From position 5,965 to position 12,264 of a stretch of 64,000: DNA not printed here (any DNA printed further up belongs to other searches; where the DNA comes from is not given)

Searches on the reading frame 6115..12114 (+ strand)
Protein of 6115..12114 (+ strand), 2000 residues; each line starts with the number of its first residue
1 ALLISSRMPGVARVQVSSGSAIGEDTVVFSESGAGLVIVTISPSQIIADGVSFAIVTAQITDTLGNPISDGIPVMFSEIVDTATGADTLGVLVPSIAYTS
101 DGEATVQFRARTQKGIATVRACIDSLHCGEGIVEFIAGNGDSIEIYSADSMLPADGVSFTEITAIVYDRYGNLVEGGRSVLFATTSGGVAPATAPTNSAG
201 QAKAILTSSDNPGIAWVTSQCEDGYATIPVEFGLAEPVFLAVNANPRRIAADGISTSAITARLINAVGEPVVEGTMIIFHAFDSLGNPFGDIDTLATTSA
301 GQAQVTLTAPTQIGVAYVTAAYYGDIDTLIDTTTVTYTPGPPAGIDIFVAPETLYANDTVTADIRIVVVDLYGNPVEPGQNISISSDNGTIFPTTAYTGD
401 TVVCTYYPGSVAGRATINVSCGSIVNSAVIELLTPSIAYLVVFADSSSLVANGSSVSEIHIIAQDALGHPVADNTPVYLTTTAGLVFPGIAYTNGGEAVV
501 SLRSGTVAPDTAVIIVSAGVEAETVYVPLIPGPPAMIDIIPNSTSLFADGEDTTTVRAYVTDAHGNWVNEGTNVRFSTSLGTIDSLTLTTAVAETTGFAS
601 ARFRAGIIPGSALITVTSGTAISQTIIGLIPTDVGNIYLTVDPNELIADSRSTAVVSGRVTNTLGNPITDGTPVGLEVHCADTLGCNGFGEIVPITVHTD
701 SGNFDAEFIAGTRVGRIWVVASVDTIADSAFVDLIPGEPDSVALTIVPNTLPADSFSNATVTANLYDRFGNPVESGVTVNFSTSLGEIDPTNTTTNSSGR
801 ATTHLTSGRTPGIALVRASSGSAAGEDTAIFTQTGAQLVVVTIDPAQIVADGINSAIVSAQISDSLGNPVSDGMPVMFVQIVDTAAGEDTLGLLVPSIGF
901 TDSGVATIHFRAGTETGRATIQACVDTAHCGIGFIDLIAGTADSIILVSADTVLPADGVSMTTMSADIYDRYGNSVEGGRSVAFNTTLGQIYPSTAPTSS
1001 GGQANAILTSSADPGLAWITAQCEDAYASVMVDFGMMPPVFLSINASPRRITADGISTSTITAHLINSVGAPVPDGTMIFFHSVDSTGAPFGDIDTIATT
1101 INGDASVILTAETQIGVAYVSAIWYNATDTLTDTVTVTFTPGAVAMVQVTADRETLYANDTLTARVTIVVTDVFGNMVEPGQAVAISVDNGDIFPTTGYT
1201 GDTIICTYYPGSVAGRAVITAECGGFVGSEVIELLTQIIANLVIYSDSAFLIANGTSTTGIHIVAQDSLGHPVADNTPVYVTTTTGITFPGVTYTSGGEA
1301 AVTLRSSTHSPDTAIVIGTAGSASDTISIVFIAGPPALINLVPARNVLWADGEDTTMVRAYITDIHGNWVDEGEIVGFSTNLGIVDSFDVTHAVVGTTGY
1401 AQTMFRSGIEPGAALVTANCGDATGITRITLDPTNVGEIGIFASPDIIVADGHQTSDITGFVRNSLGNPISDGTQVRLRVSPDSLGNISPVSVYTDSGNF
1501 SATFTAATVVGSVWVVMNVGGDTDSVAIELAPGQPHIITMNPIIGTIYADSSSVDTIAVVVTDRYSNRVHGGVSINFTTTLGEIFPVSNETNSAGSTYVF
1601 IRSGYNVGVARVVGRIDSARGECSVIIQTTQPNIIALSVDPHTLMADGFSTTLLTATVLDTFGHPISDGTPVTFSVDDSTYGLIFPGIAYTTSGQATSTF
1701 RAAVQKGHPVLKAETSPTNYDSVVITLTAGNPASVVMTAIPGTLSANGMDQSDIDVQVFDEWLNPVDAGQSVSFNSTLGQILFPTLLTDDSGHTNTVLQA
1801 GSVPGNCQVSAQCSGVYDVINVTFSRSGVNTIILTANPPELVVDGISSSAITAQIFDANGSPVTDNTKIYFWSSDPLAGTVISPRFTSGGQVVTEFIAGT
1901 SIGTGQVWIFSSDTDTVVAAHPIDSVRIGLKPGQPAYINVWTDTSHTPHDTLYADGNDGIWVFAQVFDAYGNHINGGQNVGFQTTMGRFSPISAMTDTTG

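Call 75: search_protein_families(library=pfam, proteins=[window:6115-12114:+], max_evalue=0.00001)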
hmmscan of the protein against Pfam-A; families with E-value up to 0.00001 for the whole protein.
window:6115-12114:+ (2000 aa): 3 families
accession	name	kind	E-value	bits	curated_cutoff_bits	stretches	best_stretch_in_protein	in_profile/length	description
PF09134.16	Invasin_D3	-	4e-145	473.4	33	11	743-829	6-91/98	Invasin, domain 3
PF02369.22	Big_1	-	2.9e-114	373.9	34.9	6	742-824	2-85/93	Bacterial Ig-like domain (group 1)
PF18565.7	Glyco_hydro2_C5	-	3.1e-28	98.1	32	0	538-577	2-42/103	Glycoside hydrolase family 2 C-terminal domain 5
